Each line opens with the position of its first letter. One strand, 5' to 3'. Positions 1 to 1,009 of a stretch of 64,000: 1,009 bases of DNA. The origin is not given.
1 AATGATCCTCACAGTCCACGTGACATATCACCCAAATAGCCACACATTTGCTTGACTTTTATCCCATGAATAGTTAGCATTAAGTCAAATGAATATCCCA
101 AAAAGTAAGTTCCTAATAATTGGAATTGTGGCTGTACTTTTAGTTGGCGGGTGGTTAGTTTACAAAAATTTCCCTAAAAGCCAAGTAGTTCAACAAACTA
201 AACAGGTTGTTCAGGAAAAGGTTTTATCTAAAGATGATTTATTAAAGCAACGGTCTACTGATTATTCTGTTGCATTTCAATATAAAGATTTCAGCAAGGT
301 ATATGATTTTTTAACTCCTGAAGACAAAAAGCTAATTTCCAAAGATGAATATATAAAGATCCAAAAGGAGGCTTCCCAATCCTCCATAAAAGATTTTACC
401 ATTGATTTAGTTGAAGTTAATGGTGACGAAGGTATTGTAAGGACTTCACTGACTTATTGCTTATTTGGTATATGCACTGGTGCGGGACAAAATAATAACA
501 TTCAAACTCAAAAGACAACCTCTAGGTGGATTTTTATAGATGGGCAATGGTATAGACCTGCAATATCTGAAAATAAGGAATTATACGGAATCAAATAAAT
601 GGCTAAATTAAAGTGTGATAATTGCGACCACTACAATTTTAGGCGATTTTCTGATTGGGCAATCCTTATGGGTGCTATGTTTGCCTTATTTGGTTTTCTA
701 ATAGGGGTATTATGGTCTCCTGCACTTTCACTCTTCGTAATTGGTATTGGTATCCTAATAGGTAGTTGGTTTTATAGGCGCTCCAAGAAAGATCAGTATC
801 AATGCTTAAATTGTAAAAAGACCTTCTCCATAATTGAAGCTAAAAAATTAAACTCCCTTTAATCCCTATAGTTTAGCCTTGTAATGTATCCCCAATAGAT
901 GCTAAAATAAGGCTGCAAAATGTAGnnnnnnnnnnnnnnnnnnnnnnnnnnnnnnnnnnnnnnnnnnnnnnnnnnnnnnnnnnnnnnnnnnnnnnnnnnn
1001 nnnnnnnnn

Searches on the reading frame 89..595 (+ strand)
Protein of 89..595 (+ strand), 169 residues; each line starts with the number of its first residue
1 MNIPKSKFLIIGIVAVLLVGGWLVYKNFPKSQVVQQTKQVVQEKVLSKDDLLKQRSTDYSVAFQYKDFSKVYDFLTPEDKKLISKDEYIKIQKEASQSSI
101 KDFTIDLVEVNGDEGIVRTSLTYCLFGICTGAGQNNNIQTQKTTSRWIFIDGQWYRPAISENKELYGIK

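Call 3: search_protein_families(library=pfam, proteins=[window:89-595:+], max_evalue=1)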
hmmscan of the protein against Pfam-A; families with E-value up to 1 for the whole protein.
window:89-595:+ (169 aa): 2 families
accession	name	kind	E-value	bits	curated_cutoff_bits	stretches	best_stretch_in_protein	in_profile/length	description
PF03754.18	At2g31720-like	-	0.0065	17.1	24.4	1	26-94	9-72/113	B3 domain-containing protein At2g31720-like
PF05661.17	DUF808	-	0.25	10.8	28.4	1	9-43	230-263/302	Protein of unknown function (DUF808)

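Call 57: search_protein_families(library=phrogs, proteins=[window:89-595:+], max_evalue=0.001)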
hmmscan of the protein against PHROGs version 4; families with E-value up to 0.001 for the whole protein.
window:89-595:+ (169 aa): 0 families

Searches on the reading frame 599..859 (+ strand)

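Call 3: search_protein_families(library=pfam, proteins=[window:599-859:+], max_evalue=1)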
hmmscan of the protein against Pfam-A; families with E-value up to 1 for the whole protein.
window:599-859:+ (87 aa): 15 families
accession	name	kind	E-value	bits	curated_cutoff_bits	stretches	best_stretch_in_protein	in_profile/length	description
PF01040.23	UbiA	-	0.0085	15.8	34.2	1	21-64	69-237/250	UbiA prenyltransferase family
PF20097.4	DUF6487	-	0.012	16.5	24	1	37-79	19-63/67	Domain of unknown function (DUF6487)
PF13717.11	Zn_ribbon_4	-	0.02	15.2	30.3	0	68-82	4-18/36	zinc-ribbon domain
PF14256.11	YwiC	-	0.025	15.2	25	1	14-71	54-110/126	YwiC-like protein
PF09723.15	Zn_ribbon_8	-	0.043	14.3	34.4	0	66-79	5-18/41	Zinc ribbon domain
PF11346.13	DUF3149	-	0.1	12.6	23.2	1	29-65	3-38/40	Protein of unknown function (DUF3149)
PF13465.12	zf-H2C2_2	-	0.12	13.2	40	1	63-77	11-25/26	Zinc-finger double domain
PF16080.10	Phage_holin_2_3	-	0.14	12.6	28.8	0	18-36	24-42/56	Bacteriophage holin family HP1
PF14991.11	MLANA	-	0.15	12.7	27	1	45-74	32-59/117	Protein melan-A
PF13567.11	DUF4131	-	0.2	11.8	31.6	1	19-62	5-50/165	Domain of unknown function (DUF4131)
PF23580.1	Znf_XAF1_N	-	0.23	11.4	27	0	64-74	3-13/30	XIAP-associated factor 1-like, N-terminal zinc finger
PF00096.32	zf-C2H2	-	0.32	12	25.2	0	67-77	1-11/23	Zinc finger, C2H2 type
PF18439.7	zf_UBZ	-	0.58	10.3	25.6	0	65-78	1-14/32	Ubiquitin-Binding Zinc Finger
PF08209.17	Sgf11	-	0.67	10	26.4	0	66-75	4-13/33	Sgf11 (transcriptional regulation protein)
PF01096.23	Zn_ribbon_TFIIS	-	0.78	10.1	21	0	67-76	29-38/39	Transcription factor S-II (TFIIS)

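Call 4: search_protein_families(library=padloc, proteins=[window:599-859:+], max_evalue=1)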
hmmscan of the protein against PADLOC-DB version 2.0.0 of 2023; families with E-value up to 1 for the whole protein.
window:599-859:+ (87 aa): 0 families

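Call 5: search_protein_families(library=ncbifam, proteins=[window:599-859:+], max_evalue=1)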
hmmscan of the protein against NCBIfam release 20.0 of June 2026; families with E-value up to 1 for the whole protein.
window:599-859:+ (87 aa): 6 families
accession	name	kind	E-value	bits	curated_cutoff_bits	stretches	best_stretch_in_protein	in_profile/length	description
TIGR04104.1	cxxc_20_cxxc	subfamily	0.0015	18.9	45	1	3-54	25-78/93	TIGR04104 family putative zinc finger protein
NF050000.1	IS1_IS1595_Zn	domain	0.048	14.2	28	1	61-77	16-32/34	IS1/IS1595 family N-terminal zinc-binding domain-containing protein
NF001608.0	PRK00398.1-6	equivalog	0.049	13.5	84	1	66-77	3-14/46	DNA-directed RNA polymerase subunit P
TIGR02605.1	CxxC_CxxC_SSSS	subfamily_domain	0.051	13.7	31.3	0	66-79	5-18/52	FmdB family zinc ribbon protein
TIGR01167.1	LPXTG_anchor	domain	0.067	13.9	15.9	1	44-64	12-33/34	LPXTG cell wall anchor domain-containing protein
NF033616.1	CDF_MamB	equivalog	0.13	11.7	350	1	17-54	155-193/284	magnetosome biogenesis CDF transporter MamB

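Call 57: search_protein_families(library=phrogs, proteins=[window:599-859:+], max_evalue=0.001)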
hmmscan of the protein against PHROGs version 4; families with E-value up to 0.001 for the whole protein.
window:599-859:+ (87 aa): 0 families
